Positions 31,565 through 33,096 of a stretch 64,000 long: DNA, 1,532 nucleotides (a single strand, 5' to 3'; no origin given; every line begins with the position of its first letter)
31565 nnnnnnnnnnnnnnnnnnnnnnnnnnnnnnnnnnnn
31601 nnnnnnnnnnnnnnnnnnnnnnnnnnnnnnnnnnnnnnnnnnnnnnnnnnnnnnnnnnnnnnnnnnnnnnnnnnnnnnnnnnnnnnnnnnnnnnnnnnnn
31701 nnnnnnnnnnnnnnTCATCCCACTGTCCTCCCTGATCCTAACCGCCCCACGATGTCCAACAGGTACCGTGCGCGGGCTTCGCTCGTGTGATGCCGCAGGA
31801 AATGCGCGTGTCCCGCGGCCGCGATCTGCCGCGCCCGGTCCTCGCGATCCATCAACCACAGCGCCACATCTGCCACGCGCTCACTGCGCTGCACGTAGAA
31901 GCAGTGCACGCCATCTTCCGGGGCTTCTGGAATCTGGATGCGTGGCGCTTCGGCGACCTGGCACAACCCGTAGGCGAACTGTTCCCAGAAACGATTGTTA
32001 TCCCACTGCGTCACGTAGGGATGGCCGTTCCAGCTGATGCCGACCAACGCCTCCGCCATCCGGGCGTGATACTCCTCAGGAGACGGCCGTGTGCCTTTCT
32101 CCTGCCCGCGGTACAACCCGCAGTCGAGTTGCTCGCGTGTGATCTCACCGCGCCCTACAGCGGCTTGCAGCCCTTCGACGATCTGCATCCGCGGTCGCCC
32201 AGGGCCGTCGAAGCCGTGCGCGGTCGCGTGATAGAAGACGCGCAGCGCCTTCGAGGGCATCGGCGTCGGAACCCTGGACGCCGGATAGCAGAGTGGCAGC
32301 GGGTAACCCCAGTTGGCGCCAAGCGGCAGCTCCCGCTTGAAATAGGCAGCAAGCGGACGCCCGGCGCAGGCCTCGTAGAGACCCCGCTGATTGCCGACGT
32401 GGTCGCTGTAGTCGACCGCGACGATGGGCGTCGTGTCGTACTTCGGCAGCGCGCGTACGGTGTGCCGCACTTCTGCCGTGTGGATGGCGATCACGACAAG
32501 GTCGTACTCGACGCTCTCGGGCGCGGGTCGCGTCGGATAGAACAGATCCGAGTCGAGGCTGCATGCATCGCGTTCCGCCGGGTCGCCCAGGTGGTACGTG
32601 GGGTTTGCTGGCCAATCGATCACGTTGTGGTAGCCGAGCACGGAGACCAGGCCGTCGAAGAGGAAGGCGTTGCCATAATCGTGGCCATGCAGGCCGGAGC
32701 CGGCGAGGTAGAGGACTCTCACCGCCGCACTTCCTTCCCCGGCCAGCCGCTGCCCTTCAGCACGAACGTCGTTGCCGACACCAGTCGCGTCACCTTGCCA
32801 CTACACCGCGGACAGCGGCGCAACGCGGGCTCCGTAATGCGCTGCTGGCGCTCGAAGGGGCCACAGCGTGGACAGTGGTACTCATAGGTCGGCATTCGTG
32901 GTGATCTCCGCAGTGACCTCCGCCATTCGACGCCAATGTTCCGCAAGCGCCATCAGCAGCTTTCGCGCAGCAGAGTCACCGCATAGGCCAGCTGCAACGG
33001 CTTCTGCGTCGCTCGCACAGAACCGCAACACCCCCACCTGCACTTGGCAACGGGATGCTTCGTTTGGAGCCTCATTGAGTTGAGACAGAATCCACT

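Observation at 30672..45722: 15-kb phage-borne glycan biosynthesis/decoration island with an unusual enzyme complement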

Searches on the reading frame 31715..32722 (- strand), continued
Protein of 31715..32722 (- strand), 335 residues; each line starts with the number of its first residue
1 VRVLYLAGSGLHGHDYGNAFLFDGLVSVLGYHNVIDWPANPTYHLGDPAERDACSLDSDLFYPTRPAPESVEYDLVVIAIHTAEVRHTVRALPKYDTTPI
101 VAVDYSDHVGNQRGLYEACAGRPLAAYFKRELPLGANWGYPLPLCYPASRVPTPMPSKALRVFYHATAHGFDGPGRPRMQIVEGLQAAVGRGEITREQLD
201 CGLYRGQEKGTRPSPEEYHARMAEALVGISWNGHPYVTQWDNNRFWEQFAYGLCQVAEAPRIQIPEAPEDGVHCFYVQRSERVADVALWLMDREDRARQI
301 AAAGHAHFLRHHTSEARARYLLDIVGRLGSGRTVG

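Call 104: fold_search(model_id=the predicted structure, library=viral)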
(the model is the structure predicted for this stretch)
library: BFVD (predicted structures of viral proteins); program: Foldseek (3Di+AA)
matches with E <= 10: 488; with E <= 0.001: 146
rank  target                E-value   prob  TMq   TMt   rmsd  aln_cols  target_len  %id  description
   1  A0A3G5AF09            1.8e-10  1.00  0.61  0.65   8.9       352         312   11  Spore protein YkvP/CgeB glycosyl transferase-like domain-containing protein [Satyrvirus sp.]
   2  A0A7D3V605            4.9e-10  1.00  0.60  0.44   8.9       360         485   10  Uncharacterized protein [Fadolivirus FV1/VV64]
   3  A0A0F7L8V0            6.3e-10  1.00  0.56  0.50   9.1       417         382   14  Glycosyl transferase [uncultured marine virus]
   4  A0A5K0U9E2            2.4e-09  1.00  0.56  0.27   8.1       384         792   12  Spore protein YkvP/CgeB glycosyl transferase-like domain-containing protein [Yasminevirus sp. GU-2018]
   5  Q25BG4                2.7e-09  1.00  0.56  0.59   6.7       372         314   11  Putative glycosyltransferase ORF31 [His1 virus (isolate Australia/Victoria)]
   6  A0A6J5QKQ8            4.9e-09  1.00  0.58  0.64   6.6       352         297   15  Glycosyl transferases group 1 [uncultured Caudovirales phage]
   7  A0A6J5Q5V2            1.2e-08  1.00  0.58  0.52   8.9       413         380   12  Glycosyl transferases group 1 [uncultured Caudovirales phage]
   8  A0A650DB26            2.0e-08  1.00  0.58  0.44   7.5       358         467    9  (no name in the UniProt tables at hand)
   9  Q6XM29                4.5e-08  1.00  0.56  0.66   7.0       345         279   12  FirrV-1-B7 [Feldmannia irregularis virus a]
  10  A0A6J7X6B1            4.5e-08  1.00  0.55  0.55   7.5       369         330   13  Uncharacterized protein [uncultured Caudovirales phage]
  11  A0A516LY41            9.6e-08  1.00  0.61  0.52   6.5       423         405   13  (no name in the UniProt tables at hand)
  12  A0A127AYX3            9.6e-08  1.00  0.55  0.50   7.8       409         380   11  Glycosyltransferase [Bacillus phage SP-15]
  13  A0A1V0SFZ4            1.1e-07  1.00  0.55  0.40   7.9       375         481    9  Uncharacterized protein [Hokovirus HKV1]
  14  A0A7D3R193            1.2e-07  1.00  0.56  0.25   8.9       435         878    9  Glycosyl transferase family 1 [Fadolivirus FV1/VV64]
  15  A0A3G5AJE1            2.6e-07  1.00  0.48  0.30   8.6       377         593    9  DUF5672 domain-containing protein [Sylvanvirus sp.]
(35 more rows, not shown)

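Call 108: search_protein_representatives(alignment_id=A1)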
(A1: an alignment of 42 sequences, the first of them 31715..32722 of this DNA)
Query: 42 sequences, 327 profile positions. Proteins with E-value up to 0.001 (for the whole library): 1655; up to 1e-10: 658; up to 1e-30: 180. The best 150 are listed.
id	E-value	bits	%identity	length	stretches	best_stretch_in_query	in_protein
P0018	2.9e-135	467.0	-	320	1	1-322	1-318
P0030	2.1e-130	451.0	-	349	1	1-325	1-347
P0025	2.3e-130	451.0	-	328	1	1-325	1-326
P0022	3.6e-129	447.0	-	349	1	1-324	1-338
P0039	2.7e-128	444.1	-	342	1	1-326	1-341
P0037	8.2e-128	442.6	-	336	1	1-325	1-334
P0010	1.4e-126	438.5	-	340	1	1-326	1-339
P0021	1.0e-121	422.5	-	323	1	1-325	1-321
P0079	4.2e-120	417.2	-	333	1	1-323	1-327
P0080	6.1e-119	413.4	-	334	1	1-324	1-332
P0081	8.9e-114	396.4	-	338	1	1-326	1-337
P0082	8.6e-112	389.9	-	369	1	1-325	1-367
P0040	1.1e-110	386.3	-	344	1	1-326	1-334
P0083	1.6e-107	375.8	-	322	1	3-324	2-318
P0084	3.7e-103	361.5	-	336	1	1-324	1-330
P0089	4.1e-76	272.6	-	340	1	1-324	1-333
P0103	9.0e-56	205.8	-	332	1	3-323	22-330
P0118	8.0e-48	179.7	-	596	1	2-324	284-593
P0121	1.0e-43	166.2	-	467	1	1-325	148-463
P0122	2.8e-43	164.7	-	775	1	3-324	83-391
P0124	3.2e-42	161.3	-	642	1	2-324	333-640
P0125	3.5e-42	161.1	-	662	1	2-321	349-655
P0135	1.0e-39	153.0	-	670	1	2-324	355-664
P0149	3.2e-38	148.1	-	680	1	2-325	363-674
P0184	8.8e-36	140.1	-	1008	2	211-324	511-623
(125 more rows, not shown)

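Call 109: search_protein_families(library=pfam, proteins=[P0118, P0124, P0125, P0135, P0122, P0184, P0121, P0089, P0103, P0149], max_evalue=0.001)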
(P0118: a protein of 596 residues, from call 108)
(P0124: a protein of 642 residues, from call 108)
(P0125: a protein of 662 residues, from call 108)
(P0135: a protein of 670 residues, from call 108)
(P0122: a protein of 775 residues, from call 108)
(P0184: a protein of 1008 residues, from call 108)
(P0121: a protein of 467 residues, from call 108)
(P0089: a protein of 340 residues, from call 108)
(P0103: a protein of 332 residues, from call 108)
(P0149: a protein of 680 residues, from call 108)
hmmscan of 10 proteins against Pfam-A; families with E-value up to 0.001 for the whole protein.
P0118 (596 aa): 1 family
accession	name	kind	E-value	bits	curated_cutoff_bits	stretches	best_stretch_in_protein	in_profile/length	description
PF13524.12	Glyco_trans_1_2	-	3.8e-20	72.8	25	1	481-589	32-143/144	Glycosyl transferase-like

P0124 (642 aa): 3 families
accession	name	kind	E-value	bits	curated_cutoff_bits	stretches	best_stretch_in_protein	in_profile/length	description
PF13524.12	Glyco_trans_1_2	-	3.3e-20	72.9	25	1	525-637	29-144/144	Glycosyl transferase-like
PF08241.18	Methyltransf_11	-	5.3e-05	24.2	21.2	1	34-124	3-95/95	Methyltransferase domain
PF08242.18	Methyltransf_12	-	0.00027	22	30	0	34-122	3-98/98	Methyltransferase domain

P0125 (662 aa): 1 family
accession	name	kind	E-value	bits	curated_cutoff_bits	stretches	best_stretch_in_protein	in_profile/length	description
PF13524.12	Glyco_trans_1_2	-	1.7e-21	77.2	25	1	543-654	29-143/144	Glycosyl transferase-like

P0135 (670 aa): 5 families
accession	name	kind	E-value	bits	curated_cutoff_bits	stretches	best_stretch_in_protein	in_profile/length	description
PF13524.12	Glyco_trans_1_2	-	1e-18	68.1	25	1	550-661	30-144/144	Glycosyl transferase-like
PF13649.12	Methyltransf_25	-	8.4e-10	39.7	27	1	29-117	1-97/97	Methyltransferase domain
PF13489.12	Methyltransf_23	-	7.9e-08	32.6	27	1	24-125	21-120/164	Methyltransferase domain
PF08241.18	Methyltransf_11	-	3.4e-07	31.2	21.2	1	30-121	1-95/95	Methyltransferase domain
PF08242.18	Methyltransf_12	-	1.5e-06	29.2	30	1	30-119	1-98/98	Methyltransferase domain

P0122 (775 aa): 3 families
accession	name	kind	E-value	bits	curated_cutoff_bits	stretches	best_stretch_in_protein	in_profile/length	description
PF13524.12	Glyco_trans_1_2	-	2.2e-27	96.2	25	2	276-387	29-143/144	Glycosyl transferase-like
PF00534.26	Glycos_transf_1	-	1.8e-11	44.4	26.4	1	551-704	9-139/172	Glycosyl transferases group 1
PF13692.12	Glyco_trans_1_4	-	4.2e-11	43.7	27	1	631-712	54-131/142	Glycosyl transferases group 1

P0184 (1008 aa): 4 families
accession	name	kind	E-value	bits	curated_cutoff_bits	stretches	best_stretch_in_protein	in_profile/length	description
PF13524.12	Glyco_trans_1_2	-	3.5e-21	76.1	25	1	512-619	33-143/144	Glycosyl transferase-like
PF00534.26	Glycos_transf_1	-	2.9e-14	53.4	26.4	1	874-932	78-135/172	Glycosyl transferases group 1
PF13692.12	Glyco_trans_1_4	-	1.5e-13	51.7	27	1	801-936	15-124/142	Glycosyl transferases group 1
PF20706.3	GT4-conflict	-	2.1e-06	27.5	26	1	880-1000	273-385/385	Family 4 Glycosyltransferase in conflict systems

P0121 (467 aa): 1 family
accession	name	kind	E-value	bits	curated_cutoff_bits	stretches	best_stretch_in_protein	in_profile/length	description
PF13524.12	Glyco_trans_1_2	-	3.6e-15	56.6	25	1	353-458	35-143/144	Glycosyl transferase-like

P0089 (340 aa): 1 family
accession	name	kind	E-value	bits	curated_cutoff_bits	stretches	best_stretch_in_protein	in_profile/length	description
PF13524.12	Glyco_trans_1_2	-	7.9e-11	42.5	25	1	207-329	23-143/144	Glycosyl transferase-like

P0103 (332 aa): 1 family
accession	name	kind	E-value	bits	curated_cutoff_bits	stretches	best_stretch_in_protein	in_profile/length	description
PF13524.12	Glyco_trans_1_2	-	1e-15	58.4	25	1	218-327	31-143/144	Glycosyl transferase-like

P0149 (680 aa): 1 family
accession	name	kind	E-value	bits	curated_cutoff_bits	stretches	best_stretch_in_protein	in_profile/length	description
PF13524.12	Glyco_trans_1_2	-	6.7e-19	68.7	25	1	564-669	35-143/144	Glycosyl transferase-like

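Call 110: list_cluster_members(proteins=[P0124, P0135, P0125, P0118, P0122, P0184, P0089, P0103])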
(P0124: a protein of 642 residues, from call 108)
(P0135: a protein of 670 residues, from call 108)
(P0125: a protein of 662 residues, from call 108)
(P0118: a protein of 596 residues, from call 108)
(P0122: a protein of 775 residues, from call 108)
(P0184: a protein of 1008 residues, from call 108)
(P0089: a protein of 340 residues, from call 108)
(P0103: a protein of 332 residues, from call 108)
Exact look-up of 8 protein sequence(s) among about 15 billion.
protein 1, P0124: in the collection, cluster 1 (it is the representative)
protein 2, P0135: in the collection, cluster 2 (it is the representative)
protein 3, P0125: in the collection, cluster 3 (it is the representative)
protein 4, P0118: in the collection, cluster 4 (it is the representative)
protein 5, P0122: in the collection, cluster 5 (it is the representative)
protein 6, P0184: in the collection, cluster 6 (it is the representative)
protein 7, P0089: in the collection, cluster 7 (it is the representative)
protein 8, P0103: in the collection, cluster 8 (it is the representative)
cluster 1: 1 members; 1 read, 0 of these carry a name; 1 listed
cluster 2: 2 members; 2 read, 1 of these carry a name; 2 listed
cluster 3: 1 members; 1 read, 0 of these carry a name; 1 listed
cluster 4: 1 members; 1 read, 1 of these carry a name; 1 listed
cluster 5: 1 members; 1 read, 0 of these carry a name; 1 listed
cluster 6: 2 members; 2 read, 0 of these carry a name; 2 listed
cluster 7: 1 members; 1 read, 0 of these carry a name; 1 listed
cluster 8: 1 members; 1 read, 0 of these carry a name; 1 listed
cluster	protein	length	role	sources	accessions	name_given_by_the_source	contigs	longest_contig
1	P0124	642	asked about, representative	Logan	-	-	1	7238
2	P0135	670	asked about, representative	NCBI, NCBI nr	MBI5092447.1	MAG: glycosyltransferase [Candidatus Hydrogenedentes bacterium] | glycosyltransferase [Candidatus Hydrogenedentota bacterium]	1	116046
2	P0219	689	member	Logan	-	-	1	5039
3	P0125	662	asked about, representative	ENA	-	-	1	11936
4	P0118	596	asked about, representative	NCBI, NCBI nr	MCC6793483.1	MAG: glycosyltransferase family 1 protein [Candidatus Hydrogenedentes bacterium] | glycosyltransferase family 1 protein [Candidatus Hydrogenedentota bacterium]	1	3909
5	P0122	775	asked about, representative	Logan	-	-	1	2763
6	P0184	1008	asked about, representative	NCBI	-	-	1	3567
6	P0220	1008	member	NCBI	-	-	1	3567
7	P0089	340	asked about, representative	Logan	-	-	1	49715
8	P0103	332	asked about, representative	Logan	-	-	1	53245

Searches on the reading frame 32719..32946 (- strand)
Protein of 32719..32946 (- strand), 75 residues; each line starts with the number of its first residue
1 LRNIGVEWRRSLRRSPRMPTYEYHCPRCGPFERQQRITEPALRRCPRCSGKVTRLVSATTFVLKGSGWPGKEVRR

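Call 5: search_protein_families(library=pfam, proteins=[window:32719-32946:-], max_evalue=0.01)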
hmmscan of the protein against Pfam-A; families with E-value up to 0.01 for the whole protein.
window:32719-32946:- (75 aa): 1 family
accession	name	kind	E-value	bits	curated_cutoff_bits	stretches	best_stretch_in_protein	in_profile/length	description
PF09723.15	Zn_ribbon_8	-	4.7e-14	52.5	34.4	1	18-56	1-41/41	Zinc ribbon domain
